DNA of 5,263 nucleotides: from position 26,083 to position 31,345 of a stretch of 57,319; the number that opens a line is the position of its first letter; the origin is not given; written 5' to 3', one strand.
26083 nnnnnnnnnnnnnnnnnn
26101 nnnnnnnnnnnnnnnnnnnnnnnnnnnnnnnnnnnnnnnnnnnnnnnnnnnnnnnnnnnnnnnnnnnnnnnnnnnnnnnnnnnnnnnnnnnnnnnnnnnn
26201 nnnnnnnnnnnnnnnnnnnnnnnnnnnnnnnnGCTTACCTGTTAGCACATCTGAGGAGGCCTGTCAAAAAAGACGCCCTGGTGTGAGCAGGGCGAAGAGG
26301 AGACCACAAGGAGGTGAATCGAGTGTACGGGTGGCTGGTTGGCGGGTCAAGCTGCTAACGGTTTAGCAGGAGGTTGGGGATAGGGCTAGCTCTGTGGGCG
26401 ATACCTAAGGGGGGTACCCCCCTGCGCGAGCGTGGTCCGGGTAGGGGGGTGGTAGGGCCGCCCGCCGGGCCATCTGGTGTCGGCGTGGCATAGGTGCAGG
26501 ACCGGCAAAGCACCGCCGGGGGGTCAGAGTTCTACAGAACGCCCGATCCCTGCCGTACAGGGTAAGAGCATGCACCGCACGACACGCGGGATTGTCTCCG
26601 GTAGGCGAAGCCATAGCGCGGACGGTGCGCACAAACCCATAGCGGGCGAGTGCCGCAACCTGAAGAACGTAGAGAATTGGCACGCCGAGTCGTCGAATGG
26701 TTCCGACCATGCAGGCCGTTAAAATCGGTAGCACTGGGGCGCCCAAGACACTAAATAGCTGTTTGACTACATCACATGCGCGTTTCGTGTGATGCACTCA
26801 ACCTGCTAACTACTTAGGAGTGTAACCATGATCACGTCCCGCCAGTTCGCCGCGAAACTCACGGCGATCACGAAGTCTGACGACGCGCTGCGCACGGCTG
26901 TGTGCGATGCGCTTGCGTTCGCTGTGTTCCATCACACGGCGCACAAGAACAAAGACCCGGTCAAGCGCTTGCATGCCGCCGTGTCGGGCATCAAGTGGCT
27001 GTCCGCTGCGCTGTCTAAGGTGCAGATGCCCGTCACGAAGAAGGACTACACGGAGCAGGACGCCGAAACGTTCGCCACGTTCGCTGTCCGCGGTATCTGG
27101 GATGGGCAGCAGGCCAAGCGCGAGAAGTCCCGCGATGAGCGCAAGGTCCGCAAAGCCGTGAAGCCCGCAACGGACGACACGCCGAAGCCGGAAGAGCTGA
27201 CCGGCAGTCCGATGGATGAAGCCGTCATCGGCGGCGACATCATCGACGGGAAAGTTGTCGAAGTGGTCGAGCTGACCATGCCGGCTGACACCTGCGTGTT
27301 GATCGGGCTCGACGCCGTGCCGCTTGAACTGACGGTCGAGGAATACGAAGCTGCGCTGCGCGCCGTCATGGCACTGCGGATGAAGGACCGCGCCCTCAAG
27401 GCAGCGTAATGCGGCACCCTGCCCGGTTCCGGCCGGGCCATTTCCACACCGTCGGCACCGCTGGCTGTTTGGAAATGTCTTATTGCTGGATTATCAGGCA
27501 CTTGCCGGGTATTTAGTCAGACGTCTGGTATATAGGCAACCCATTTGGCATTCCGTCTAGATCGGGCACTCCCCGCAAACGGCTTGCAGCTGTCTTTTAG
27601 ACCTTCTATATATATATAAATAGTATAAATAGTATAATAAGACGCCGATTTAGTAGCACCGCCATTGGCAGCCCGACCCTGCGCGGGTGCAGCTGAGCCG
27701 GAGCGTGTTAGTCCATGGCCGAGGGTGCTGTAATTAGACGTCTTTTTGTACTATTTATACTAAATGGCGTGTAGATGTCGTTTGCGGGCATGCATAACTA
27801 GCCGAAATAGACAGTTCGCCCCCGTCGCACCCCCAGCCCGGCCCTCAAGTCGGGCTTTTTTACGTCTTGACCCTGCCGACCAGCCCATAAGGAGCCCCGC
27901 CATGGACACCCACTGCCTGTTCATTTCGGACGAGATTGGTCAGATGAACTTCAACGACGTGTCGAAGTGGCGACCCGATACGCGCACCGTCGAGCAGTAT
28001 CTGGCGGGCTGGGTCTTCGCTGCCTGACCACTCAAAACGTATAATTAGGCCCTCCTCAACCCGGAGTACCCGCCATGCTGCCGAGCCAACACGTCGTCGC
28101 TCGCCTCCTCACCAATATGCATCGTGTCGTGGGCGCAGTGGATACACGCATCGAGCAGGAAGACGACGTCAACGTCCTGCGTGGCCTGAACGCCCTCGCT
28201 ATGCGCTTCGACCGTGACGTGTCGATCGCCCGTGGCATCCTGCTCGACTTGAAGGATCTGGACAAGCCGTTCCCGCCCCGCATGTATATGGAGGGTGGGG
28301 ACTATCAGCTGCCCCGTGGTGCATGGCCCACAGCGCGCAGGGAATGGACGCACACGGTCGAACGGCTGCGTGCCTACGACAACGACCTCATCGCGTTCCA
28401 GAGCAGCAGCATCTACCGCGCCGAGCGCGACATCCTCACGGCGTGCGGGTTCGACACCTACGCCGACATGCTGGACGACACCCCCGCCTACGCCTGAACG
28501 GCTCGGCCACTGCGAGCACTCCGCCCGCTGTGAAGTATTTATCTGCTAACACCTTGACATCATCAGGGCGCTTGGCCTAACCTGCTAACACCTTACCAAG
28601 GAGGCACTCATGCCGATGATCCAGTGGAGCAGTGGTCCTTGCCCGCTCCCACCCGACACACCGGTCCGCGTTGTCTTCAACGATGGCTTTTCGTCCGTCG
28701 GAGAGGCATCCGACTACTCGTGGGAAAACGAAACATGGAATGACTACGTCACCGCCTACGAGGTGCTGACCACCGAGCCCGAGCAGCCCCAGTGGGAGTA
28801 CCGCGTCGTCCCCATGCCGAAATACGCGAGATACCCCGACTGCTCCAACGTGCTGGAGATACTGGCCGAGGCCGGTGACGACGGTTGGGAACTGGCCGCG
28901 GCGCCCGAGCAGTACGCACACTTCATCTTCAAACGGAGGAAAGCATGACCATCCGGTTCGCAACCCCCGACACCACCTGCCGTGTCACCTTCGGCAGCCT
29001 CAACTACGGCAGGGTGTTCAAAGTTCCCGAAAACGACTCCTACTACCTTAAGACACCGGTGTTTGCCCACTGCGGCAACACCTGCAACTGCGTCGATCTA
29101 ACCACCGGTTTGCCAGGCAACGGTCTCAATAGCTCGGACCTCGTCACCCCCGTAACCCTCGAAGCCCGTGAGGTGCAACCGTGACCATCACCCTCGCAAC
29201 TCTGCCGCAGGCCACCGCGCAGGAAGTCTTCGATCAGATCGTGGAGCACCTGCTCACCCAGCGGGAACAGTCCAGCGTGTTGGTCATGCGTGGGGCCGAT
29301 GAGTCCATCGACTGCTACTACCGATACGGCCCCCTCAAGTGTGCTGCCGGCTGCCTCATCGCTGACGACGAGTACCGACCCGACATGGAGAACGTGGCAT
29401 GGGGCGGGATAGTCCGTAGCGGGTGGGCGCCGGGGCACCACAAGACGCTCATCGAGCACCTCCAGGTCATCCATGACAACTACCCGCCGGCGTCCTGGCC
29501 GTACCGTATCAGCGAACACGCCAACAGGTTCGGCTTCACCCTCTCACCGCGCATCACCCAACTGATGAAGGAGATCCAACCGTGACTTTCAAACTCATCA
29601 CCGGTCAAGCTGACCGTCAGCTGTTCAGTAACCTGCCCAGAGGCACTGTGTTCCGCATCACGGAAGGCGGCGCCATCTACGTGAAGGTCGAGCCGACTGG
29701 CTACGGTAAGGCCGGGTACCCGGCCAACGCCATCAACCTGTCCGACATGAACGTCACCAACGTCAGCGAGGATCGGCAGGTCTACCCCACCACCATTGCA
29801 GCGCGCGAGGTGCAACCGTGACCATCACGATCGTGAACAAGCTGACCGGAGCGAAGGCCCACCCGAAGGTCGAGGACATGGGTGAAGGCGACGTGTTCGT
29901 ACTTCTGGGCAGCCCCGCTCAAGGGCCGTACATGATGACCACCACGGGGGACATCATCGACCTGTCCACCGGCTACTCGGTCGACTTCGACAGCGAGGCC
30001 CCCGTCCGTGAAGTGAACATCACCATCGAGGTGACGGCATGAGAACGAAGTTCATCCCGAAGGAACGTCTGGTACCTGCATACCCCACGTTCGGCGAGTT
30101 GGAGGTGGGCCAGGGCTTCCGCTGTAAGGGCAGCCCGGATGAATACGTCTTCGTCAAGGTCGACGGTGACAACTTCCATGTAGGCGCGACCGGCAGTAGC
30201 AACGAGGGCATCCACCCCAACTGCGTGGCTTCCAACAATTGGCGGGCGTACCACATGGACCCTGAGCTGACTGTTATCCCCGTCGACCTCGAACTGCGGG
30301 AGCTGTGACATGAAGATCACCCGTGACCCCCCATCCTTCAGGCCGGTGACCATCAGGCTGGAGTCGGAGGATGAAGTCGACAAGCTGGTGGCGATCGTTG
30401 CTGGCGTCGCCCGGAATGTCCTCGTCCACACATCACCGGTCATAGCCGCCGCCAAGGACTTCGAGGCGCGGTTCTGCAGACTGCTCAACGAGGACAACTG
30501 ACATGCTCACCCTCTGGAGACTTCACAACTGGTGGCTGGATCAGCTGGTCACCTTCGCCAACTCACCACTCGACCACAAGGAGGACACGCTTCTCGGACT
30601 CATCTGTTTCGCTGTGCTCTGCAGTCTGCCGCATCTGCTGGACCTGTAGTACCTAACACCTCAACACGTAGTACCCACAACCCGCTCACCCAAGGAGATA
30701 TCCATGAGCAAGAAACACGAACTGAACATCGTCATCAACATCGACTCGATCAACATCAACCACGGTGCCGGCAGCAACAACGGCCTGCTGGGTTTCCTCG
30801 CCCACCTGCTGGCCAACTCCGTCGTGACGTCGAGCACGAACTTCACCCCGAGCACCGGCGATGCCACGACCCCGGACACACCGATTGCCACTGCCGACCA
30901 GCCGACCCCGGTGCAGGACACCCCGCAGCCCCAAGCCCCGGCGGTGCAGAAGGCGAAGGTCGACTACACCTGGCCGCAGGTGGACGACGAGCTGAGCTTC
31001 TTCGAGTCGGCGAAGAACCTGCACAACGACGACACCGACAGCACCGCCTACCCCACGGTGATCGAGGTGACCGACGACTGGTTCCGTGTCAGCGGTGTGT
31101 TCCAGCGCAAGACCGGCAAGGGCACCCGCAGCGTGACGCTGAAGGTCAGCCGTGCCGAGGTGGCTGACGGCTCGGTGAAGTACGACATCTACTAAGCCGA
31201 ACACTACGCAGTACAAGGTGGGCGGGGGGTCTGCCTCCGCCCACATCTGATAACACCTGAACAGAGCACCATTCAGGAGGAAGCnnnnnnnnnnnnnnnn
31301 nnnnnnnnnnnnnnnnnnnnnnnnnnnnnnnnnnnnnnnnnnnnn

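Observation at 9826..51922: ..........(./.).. motif, always in the sense orientation, at gene boundaries on both arms (stoperator-like network, mRNA operator or new promoter class)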

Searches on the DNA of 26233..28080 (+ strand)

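Call 85: search_rna_families(source=window, start=26233, end=28080, threshold=evalue, max_evalue=1, show_alignments=2)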
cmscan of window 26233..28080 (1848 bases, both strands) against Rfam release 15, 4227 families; matches with E-value up to 1: 0.
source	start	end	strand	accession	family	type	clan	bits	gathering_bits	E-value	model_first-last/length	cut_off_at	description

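Call 86: search_dna_similar(query=window:26460-26810:+, collection=phages, mode=distant, max_rows=15)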
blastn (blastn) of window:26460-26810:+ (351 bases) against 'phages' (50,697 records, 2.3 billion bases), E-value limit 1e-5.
No match.

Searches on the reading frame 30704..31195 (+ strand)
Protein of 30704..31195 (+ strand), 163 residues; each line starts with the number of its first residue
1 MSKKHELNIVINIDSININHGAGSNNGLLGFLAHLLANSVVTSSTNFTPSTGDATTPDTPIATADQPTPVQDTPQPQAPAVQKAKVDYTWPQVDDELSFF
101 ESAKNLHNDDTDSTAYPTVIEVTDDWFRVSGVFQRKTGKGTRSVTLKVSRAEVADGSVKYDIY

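Call 32: search_protein_families(library=pfam, proteins=[window:30704-31195:+], max_evalue=0.05)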
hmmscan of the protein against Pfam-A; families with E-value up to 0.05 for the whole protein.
window:30704-31195:+ (163 aa): 0 families

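Call 64: search_protein_families(library=phrogs, proteins=[window:30704-31195:+], max_evalue=0.01)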
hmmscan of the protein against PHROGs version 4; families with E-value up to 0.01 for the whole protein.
window:30704-31195:+ (163 aa): 0 families

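Call 97: search_protein_families(library=ncbifam, proteins=[window:30704-31195:+], max_evalue=0.05)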
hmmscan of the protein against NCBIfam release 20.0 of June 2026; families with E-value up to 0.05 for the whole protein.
window:30704-31195:+ (163 aa): 1 family
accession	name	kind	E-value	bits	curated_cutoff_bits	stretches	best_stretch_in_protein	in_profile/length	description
TIGR03943.1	TIGR03943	equivalog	0.024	14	88.8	0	123-153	183-213/221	TIGR03943 family putative permease subunit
